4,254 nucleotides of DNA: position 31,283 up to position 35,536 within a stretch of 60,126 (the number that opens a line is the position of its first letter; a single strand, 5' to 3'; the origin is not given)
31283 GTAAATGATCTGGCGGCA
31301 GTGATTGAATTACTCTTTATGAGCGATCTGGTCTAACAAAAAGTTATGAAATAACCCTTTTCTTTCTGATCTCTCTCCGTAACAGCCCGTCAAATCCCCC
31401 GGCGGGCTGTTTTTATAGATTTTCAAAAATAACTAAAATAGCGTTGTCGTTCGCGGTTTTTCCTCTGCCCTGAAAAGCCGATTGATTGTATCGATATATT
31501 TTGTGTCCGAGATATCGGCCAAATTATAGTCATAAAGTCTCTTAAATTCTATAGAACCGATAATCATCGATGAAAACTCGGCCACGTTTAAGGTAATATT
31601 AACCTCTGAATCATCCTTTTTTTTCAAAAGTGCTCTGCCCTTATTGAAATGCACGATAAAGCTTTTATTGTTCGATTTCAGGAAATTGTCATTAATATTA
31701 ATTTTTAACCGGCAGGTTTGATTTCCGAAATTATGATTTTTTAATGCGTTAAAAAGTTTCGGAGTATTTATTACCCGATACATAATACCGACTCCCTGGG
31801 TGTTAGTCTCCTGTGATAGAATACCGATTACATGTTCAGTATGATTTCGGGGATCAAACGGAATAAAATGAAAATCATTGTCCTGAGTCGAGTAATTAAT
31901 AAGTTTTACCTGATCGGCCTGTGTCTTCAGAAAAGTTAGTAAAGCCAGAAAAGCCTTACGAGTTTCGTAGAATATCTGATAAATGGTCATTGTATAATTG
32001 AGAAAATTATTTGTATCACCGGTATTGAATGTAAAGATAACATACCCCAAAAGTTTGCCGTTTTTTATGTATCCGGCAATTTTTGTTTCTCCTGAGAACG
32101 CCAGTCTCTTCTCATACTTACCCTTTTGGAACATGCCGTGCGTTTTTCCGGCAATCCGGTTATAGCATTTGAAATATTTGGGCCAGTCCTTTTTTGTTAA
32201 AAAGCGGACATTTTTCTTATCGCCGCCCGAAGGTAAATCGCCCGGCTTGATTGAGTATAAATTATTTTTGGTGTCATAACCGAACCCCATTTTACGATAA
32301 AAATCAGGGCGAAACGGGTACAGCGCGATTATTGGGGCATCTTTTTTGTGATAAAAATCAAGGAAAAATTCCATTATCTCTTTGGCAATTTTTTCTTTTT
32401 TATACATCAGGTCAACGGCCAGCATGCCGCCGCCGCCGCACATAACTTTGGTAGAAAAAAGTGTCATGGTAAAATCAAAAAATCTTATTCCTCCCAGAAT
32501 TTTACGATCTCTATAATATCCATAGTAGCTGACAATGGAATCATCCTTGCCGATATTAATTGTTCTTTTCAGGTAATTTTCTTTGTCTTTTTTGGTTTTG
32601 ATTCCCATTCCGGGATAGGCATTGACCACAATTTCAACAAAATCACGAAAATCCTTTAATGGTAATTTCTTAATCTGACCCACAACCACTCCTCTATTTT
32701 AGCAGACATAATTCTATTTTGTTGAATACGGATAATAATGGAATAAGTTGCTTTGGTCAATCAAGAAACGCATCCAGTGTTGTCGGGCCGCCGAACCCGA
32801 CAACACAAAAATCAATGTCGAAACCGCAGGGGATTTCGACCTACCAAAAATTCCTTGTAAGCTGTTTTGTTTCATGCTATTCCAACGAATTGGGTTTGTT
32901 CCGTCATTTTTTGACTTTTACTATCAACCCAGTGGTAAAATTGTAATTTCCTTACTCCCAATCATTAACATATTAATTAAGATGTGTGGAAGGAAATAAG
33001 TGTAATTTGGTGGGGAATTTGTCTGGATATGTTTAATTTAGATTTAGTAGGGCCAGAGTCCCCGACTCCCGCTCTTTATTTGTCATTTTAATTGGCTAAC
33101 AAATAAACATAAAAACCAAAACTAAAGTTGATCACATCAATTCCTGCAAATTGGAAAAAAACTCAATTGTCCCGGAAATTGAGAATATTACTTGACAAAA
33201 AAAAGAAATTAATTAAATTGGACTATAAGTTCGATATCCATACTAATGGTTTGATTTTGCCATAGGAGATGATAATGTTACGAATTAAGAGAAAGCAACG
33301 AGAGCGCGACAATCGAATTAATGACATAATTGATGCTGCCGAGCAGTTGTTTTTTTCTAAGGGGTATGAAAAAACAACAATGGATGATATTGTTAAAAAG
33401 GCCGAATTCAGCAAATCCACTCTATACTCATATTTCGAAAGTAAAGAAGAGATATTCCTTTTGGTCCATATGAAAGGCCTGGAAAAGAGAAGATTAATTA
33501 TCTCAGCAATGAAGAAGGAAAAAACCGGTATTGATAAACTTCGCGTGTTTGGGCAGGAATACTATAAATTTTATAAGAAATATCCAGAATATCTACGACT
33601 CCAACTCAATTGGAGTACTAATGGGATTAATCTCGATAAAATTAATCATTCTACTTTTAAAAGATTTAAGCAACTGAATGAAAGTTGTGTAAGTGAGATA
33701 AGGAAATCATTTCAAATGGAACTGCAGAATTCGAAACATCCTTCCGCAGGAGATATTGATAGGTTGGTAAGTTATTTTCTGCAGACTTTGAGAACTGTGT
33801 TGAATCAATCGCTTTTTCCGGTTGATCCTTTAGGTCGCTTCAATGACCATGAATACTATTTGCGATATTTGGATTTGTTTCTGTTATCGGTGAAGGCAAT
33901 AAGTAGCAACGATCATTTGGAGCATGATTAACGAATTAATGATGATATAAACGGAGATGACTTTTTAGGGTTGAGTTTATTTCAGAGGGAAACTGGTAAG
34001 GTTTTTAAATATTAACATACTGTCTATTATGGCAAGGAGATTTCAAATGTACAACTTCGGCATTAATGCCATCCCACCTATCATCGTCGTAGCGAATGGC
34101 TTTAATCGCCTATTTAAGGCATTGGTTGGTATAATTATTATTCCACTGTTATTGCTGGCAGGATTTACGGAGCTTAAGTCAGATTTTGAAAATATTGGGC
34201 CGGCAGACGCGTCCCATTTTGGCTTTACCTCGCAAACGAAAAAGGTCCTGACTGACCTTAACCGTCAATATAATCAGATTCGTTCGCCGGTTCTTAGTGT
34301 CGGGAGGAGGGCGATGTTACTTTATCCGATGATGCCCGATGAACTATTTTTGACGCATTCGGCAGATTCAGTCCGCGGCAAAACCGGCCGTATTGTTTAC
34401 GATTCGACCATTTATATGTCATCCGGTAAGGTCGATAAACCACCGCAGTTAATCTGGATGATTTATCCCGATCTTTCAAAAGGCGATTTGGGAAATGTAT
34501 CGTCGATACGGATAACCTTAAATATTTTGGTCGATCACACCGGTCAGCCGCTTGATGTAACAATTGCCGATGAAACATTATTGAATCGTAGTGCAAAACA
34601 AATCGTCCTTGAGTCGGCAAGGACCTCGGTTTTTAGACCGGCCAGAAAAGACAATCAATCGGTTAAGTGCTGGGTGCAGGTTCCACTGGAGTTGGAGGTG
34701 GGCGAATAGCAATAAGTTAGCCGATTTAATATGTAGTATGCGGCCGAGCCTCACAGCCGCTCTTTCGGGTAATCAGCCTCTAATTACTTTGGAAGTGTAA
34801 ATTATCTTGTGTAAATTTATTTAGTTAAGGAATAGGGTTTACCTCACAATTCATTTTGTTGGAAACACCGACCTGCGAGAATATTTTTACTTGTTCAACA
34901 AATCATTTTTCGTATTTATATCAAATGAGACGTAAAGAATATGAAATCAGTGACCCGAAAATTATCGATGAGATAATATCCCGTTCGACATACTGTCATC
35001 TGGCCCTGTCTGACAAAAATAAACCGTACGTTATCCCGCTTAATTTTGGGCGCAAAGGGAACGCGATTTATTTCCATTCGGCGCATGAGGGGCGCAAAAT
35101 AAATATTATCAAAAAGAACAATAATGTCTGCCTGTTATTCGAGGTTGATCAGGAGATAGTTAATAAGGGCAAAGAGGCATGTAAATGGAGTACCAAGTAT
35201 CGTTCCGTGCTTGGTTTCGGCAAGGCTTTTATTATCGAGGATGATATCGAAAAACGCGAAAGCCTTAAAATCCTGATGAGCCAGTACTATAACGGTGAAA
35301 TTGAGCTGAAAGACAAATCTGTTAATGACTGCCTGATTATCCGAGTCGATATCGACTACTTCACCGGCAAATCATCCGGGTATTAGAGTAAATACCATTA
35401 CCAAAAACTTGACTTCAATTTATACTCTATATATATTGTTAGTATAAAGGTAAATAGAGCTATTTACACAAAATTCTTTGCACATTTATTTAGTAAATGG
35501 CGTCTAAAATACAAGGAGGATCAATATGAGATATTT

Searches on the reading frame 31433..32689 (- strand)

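Call 28: search_protein_families(library=pfam, proteins=[window:31433-32689:-], max_evalue=0.001)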
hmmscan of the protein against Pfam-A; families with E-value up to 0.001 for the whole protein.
window:31433-32689:- (418 aa): 5 families
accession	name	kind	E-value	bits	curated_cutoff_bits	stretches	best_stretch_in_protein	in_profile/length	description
PF13527.13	Acetyltransf_9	-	3.6e-18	66.2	25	1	6-138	2-126/127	Acetyltransferase (GNAT) domain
PF13530.11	SCP2_2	-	3e-12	47.5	23.2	1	315-412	4-102/105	Sterol carrier protein domain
PF17668.7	Acetyltransf_17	-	3.4e-07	31.3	25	1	203-282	24-102/114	Acetyltransferase (GNAT) domain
PF00583.31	Acetyltransf_1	-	0.00052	20.7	20.7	0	46-136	28-116/116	Acetyltransferase (GNAT) family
PF13508.13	Acetyltransf_7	-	0.00077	20.2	27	0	55-136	5-82/84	Acetyltransferase (GNAT) domain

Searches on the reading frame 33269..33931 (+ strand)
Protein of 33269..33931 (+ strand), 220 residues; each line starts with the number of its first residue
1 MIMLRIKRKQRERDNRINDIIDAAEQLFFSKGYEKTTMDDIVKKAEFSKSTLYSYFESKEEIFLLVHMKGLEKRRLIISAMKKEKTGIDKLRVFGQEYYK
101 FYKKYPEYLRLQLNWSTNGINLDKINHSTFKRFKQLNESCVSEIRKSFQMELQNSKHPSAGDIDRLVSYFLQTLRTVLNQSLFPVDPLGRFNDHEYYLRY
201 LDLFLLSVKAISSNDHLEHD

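Call 28: search_protein_families(library=pfam, proteins=[window:33269-33931:+], max_evalue=0.001)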
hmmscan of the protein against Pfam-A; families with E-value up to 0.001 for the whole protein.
window:33269-33931:+ (220 aa): 1 family
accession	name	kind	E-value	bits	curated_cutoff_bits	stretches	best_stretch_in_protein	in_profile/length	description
PF00440.29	TetR_N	-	6.8e-18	64.6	24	1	20-64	1-45/47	Bacterial regulatory proteins, tetR family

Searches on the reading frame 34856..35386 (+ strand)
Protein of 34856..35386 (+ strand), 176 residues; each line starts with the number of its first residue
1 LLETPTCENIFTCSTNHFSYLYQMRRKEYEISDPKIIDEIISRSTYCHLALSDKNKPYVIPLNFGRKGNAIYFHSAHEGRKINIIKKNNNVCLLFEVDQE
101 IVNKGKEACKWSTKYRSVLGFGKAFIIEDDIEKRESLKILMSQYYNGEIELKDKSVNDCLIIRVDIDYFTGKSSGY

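Call 28: search_protein_families(library=pfam, proteins=[window:34856-35386:+], max_evalue=0.001)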
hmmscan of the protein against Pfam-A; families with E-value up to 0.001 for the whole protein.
window:34856-35386:+ (176 aa): 2 families
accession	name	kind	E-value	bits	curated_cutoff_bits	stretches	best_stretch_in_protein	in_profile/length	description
PF12900.13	Pyridox_ox_2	-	7.7e-24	84.7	27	1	35-172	3-139/140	Pyridoxamine 5'-phosphate oxidase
PF01243.27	PNPOx_N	-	4.5e-08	33.9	28.1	1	37-156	5-103/120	Pyridoxamine 5'-phosphate oxidase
